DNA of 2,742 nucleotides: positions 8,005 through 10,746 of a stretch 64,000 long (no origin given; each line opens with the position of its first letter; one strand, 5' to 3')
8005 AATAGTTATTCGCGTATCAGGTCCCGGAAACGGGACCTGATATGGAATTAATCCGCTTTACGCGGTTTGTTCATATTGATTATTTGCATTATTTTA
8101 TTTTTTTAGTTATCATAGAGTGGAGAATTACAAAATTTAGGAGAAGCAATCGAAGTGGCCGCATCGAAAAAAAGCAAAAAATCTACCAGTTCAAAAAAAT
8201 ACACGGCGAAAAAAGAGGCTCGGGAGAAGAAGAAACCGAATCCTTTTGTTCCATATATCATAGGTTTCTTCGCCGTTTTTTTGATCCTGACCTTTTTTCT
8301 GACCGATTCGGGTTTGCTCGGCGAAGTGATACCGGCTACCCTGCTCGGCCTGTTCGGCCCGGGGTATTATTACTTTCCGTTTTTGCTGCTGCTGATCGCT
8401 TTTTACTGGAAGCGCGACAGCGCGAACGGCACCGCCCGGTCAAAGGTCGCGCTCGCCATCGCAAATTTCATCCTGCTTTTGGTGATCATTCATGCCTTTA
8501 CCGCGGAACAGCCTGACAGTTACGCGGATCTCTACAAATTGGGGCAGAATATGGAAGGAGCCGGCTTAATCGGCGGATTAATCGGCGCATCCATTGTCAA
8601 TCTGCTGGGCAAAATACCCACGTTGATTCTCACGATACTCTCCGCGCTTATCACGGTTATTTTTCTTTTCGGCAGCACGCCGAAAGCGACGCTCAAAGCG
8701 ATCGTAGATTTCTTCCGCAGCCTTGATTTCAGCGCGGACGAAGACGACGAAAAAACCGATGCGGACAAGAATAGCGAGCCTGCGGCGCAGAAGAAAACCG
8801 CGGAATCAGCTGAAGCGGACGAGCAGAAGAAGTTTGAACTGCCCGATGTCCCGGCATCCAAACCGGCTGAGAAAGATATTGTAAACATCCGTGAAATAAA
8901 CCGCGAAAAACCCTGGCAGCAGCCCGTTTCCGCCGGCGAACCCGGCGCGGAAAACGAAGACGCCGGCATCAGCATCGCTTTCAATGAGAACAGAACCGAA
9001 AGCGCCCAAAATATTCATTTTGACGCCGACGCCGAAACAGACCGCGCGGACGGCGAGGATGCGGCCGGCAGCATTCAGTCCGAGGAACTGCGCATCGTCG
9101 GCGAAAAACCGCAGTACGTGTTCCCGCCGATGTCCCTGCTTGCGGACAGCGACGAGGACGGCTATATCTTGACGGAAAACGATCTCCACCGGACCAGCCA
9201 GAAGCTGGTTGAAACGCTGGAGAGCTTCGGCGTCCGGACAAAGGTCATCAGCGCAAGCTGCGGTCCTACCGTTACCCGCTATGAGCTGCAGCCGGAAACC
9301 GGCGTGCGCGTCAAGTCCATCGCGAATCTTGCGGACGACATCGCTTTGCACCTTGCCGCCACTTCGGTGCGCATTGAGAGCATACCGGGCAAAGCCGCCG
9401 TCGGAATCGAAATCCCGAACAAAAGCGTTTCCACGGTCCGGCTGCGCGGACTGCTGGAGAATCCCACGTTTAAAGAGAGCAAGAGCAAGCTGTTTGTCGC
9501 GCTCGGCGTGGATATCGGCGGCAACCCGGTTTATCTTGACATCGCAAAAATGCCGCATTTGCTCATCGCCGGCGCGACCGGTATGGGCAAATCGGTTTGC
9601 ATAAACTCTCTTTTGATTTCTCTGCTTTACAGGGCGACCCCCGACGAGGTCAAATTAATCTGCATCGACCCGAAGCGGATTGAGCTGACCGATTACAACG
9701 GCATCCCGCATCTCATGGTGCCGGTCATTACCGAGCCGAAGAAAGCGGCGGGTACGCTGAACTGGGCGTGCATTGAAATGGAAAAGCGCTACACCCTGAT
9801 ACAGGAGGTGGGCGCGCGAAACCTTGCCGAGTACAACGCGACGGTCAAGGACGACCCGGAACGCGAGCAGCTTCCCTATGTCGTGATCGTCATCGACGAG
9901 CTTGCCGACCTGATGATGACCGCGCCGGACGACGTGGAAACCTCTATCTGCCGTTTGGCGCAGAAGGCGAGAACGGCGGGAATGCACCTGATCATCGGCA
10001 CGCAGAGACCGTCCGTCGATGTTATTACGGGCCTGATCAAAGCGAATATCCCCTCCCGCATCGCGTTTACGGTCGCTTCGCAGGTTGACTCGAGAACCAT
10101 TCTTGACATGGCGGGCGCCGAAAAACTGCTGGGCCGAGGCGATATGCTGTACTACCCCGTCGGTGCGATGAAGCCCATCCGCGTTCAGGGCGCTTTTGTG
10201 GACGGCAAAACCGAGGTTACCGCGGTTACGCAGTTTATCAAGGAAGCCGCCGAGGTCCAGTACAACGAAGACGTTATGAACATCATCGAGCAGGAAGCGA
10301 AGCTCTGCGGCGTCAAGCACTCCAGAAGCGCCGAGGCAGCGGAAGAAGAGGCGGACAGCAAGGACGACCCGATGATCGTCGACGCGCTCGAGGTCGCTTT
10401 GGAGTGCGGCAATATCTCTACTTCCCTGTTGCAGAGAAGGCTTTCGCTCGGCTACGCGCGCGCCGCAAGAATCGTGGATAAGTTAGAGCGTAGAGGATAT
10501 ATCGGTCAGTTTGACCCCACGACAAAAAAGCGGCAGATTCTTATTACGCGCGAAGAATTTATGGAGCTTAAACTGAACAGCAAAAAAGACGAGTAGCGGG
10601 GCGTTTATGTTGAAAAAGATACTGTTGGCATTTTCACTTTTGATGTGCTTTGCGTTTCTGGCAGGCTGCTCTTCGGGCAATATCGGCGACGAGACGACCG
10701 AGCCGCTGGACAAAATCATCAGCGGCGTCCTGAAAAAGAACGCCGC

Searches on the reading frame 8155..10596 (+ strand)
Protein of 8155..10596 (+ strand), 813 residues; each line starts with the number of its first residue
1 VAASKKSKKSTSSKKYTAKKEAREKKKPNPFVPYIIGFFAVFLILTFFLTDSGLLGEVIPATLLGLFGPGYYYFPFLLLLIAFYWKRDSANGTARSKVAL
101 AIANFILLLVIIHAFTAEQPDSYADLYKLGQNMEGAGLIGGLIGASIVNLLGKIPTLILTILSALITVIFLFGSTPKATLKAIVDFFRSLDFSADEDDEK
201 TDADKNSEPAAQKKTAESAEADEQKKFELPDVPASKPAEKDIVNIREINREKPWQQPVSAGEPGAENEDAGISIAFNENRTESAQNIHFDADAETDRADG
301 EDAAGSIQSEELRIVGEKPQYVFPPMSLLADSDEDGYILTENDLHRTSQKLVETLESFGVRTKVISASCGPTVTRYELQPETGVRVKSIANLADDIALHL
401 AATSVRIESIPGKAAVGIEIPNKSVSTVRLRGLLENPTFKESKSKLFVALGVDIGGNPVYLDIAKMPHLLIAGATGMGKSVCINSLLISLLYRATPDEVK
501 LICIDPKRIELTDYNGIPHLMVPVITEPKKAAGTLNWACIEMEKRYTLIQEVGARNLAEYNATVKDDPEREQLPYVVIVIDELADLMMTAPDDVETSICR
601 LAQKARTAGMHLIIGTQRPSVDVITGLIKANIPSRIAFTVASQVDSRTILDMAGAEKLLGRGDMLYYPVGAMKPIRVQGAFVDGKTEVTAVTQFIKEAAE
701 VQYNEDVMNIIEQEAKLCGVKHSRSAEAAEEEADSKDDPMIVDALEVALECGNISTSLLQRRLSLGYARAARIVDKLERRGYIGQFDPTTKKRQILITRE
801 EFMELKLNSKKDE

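Call 52: search_protein_families(library=pfam, proteins=[window:8155-10596:+], max_evalue=0.00001)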
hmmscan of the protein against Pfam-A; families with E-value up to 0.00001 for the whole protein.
window:8155-10596:+ (813 aa): 4 families
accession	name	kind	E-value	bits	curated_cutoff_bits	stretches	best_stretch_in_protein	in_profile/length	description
PF01580.24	FtsK_SpoIIIE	-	6.3e-68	229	24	1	430-621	2-221/221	FtsK/SpoIIIE family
PF17854.6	FtsK_alpha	-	9.4e-31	106.4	22.9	1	323-422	1-101/101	FtsK alpha domain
PF09397.16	FtsK_gamma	-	2.2e-20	72.6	30.6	1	736-798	2-63/63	Ftsk gamma domain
PF13491.11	FtsK_4TM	-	4.1e-09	36.8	23.1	1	53-175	48-162/171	4TM region of DNA translocase FtsK/SpoIIIE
